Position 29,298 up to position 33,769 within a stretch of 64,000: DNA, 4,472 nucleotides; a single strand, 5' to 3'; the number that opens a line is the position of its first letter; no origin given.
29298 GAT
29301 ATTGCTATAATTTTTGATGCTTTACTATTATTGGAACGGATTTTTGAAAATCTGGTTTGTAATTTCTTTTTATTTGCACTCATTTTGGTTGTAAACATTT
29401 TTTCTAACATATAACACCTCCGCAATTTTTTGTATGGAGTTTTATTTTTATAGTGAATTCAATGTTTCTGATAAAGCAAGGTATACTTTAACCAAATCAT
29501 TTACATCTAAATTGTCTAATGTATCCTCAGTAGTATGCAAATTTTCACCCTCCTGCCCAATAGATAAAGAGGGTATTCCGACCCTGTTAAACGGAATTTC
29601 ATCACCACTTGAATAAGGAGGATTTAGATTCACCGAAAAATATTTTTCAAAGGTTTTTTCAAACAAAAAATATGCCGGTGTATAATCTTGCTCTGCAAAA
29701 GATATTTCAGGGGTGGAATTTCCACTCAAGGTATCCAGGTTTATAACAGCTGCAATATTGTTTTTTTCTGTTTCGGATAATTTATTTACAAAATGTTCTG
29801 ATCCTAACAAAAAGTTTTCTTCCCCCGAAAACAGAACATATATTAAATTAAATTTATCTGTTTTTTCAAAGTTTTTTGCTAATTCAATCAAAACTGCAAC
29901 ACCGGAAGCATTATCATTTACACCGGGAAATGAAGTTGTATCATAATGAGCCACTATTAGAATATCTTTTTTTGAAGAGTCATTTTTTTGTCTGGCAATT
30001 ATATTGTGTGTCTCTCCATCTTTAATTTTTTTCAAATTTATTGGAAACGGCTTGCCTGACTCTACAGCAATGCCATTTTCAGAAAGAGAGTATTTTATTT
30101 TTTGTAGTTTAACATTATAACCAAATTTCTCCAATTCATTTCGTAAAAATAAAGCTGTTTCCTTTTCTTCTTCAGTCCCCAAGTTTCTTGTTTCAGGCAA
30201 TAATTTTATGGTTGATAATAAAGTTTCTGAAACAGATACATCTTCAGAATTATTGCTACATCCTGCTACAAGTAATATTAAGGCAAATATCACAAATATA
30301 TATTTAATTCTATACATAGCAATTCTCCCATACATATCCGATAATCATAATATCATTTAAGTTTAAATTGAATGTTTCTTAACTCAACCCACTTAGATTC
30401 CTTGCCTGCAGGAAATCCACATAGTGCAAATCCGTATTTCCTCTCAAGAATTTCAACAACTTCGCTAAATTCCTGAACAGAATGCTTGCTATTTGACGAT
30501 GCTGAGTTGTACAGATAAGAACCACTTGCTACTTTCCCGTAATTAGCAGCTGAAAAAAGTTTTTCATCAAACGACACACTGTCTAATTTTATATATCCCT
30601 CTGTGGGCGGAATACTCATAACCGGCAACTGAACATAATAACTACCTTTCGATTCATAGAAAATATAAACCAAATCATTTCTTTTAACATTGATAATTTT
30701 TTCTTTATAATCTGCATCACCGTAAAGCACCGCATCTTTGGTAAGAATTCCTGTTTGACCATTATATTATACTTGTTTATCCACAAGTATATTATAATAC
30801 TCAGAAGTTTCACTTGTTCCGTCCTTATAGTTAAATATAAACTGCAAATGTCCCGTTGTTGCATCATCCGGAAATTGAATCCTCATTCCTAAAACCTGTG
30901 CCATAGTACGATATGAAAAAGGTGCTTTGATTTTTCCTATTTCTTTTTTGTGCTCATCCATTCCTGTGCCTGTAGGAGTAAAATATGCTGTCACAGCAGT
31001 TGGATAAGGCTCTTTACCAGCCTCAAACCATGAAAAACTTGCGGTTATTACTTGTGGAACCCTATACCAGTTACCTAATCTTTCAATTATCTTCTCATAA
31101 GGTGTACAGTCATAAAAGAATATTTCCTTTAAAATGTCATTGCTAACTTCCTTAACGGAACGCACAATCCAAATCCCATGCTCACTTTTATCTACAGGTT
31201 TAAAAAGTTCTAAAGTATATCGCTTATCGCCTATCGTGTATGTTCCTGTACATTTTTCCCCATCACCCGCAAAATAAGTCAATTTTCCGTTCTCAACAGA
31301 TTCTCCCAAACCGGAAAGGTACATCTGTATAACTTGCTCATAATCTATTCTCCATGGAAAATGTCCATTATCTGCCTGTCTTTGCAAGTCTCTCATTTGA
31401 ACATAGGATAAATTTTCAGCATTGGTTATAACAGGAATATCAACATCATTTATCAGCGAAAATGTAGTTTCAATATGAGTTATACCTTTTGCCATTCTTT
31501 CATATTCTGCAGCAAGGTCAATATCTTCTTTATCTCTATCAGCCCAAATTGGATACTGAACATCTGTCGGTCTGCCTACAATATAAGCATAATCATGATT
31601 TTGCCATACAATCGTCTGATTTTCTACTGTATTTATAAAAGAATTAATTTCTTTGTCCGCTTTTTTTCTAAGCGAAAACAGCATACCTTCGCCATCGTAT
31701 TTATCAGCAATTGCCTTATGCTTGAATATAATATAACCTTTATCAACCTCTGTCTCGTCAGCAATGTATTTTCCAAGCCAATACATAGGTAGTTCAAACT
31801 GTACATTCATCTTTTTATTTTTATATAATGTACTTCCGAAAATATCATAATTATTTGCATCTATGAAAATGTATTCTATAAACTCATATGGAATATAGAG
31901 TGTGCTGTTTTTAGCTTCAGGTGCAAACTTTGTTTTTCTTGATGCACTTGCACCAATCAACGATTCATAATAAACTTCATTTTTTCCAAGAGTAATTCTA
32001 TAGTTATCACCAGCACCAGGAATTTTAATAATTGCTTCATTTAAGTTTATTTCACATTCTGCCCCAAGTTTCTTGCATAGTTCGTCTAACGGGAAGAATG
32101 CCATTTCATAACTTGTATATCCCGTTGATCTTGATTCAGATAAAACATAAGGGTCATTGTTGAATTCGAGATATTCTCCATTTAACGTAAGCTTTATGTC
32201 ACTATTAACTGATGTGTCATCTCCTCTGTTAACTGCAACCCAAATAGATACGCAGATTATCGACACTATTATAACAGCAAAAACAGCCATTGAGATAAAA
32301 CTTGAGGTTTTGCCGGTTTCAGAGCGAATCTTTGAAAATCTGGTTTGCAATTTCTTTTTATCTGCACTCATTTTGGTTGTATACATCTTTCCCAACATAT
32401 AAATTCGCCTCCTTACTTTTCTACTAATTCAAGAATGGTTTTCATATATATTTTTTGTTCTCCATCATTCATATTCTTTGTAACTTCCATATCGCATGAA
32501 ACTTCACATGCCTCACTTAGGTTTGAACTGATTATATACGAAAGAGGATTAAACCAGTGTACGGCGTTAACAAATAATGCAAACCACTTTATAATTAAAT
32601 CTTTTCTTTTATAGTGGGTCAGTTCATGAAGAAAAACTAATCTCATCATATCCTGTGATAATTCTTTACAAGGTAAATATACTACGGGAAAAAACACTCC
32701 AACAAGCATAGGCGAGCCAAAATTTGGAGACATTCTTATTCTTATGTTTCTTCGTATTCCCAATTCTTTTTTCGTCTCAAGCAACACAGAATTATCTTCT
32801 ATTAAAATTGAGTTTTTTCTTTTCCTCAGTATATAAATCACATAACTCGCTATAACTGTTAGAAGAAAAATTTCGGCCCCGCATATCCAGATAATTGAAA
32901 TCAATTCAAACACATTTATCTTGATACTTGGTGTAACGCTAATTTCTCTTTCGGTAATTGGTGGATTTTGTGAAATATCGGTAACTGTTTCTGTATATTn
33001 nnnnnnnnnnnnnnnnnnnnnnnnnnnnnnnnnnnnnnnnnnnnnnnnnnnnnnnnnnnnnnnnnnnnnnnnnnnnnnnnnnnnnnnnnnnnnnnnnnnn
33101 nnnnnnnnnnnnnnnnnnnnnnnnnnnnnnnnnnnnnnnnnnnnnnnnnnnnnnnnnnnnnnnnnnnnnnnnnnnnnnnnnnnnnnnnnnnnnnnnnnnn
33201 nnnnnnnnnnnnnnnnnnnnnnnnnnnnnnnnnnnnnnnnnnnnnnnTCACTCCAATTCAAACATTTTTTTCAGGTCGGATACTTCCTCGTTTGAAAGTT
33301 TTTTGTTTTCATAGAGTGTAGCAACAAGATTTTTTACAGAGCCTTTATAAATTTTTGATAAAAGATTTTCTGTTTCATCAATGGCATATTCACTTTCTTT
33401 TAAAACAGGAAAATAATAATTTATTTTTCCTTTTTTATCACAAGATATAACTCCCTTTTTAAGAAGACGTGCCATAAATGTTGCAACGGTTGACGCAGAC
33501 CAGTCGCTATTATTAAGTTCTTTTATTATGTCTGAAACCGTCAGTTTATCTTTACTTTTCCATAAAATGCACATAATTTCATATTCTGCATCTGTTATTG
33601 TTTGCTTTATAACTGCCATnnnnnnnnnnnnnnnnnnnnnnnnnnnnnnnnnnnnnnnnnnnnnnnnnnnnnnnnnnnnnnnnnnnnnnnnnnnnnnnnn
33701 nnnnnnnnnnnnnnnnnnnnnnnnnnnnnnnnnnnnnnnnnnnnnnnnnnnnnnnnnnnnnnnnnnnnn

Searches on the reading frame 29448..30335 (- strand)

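Call 64: search_protein_families(library=pfam, proteins=[window:29448-30335:-], max_evalue=0.01)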
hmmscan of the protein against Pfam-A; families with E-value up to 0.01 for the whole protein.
window:29448-30335:- (295 aa): 5 families
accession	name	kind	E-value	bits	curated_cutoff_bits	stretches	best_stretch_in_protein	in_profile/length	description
PF04389.22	Peptidase_M28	-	4.5e-32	111.8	21.3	1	111-287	1-188/193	Peptidase family M28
PF05343.19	Peptidase_M42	-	2.7e-05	23.8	23.2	0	141-185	134-179/292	M42 glutamyl aminopeptidase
PF16254.10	DUF4910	-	0.0002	20.7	26.6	1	118-230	64-171/247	Domain of unknown function (DUF4910)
PF01546.33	Peptidase_M20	-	0.0019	18.5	24.6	1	138-201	32-96/206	Peptidase family M20/M25/M40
PF05450.20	Nicastrin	-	0.0084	16.1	25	0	125-195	3-82/218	Nicastrin large lobe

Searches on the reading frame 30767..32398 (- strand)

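Call 64: search_protein_families(library=pfam, proteins=[window:30767-32398:-], max_evalue=0.01)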
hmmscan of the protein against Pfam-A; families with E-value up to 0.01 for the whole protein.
window:30767-32398:- (543 aa): 1 family
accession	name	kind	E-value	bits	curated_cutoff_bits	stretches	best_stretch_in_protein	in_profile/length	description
PF07833.16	Cu_amine_oxidN1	-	1.1e-05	25.8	24.2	1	97-178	17-93/108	Copper amine oxidase N-terminal domain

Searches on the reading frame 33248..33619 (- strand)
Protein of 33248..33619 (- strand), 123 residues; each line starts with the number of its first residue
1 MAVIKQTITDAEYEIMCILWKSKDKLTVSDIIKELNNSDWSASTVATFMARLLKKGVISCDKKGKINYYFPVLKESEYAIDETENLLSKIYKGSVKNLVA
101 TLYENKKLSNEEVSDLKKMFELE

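Call 16: find_encoding_contigs(protein=window:33248-33619:-, flank=4000, max_places=10)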
Protein window:33248-33619:- (123 aa): 1 contig read that carries it; 1 place shown.
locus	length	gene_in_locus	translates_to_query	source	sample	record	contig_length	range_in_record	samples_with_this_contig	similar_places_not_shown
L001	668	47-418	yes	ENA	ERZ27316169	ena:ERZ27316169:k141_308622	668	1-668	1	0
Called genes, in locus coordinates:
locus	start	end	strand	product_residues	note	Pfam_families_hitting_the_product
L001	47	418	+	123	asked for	PF03965:Penicillinase_R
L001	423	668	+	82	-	?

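Call 37: list_cluster_members(proteins=[window:33248-33619:-, L101:5593-5964:+])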
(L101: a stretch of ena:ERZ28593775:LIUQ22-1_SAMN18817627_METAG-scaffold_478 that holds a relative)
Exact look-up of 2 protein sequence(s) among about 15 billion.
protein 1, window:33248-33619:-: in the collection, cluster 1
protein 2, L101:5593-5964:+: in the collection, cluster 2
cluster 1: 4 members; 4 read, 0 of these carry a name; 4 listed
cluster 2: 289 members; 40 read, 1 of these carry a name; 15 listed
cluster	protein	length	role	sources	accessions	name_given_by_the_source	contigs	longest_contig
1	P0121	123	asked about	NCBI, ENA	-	-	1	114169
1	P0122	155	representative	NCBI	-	-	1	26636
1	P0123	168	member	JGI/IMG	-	-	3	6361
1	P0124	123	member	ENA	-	-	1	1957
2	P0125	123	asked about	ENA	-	-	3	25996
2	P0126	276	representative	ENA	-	-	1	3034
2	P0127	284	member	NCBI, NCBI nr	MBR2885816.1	MAG: M56 family metallopeptidase, partial [Clostridia bacterium] | M56 family metallopeptidase [Clostridia bacterium]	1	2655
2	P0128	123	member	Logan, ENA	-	-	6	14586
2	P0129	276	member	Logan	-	-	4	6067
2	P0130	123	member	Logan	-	-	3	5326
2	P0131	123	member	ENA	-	-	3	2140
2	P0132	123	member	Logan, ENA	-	-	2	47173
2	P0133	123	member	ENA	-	-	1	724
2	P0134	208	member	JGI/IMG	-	-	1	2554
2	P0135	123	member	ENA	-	-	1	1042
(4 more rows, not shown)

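Call 38: find_encoding_contigs(protein=P0123, flank=5000, max_places=6)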
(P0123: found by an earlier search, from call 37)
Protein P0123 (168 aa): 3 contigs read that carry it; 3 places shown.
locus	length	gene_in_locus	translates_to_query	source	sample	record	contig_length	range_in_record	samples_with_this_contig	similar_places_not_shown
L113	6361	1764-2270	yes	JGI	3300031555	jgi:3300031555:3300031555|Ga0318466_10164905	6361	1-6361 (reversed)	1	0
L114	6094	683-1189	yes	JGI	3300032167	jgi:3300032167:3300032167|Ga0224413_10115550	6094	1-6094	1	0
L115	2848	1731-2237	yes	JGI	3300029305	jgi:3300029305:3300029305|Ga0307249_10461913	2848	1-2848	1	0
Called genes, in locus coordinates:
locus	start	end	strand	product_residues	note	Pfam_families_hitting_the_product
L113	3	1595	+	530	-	?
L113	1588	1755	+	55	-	-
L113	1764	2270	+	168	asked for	PF03965:Penicillinase_R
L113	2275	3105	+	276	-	PF05569:Peptidase_M56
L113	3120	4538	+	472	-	-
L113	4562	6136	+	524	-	-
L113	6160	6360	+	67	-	?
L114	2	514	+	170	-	?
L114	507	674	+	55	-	-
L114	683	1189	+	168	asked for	PF03965:Penicillinase_R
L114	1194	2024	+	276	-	PF05569:Peptidase_M56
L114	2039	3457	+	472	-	-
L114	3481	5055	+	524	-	-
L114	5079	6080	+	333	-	-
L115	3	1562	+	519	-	?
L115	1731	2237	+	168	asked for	PF03965:Penicillinase_R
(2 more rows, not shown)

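Call 39: find_encoding_contigs(protein=P0128, flank=5000, max_places=8)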
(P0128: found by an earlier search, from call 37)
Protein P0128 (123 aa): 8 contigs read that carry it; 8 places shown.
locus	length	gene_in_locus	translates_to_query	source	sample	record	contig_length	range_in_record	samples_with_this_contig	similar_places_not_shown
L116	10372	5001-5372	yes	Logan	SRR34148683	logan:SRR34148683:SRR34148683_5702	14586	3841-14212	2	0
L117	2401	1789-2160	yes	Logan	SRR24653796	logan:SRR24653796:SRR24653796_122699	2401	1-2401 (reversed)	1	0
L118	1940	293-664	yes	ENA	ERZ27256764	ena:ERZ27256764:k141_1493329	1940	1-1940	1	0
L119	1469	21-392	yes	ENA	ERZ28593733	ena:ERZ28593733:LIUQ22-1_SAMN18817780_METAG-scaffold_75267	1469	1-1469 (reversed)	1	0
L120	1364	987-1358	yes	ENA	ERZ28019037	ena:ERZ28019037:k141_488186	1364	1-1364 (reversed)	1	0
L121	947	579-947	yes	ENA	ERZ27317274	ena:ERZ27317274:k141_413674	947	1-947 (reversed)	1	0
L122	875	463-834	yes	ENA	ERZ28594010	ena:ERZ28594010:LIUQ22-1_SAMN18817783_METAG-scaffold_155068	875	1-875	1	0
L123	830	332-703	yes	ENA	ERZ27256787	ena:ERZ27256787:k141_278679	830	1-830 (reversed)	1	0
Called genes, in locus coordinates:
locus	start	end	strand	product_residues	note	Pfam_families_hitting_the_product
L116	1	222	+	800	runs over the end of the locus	PF05569:Peptidase_M56, PF07833:Cu_amine_oxidN1 (weak)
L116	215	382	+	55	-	-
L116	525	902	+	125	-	PF03965:Penicillinase_R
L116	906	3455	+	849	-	PF05569:Peptidase_M56, PF07833:Cu_amine_oxidN1 (weak), PF01551:Peptidase_M23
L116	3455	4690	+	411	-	PF00395:SLH, PF07833:Cu_amine_oxidN1 (weak)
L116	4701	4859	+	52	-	-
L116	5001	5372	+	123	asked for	PF03965:Penicillinase_R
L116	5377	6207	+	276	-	PF05569:Peptidase_M56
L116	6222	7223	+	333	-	PF16107:DUF4825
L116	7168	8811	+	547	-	-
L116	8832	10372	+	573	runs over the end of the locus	PF00395:SLH, PF12849:PBP_like_2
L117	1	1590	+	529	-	?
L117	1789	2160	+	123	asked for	PF03965:Penicillinase_R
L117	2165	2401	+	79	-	?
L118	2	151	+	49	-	?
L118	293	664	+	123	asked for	PF03965:Penicillinase_R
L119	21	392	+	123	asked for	PF03965:Penicillinase_R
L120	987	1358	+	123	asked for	PF03965:Penicillinase_R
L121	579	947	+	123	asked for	PF03965:Penicillinase_R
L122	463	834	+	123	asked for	PF03965:Penicillinase_R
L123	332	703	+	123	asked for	PF03965:Penicillinase_R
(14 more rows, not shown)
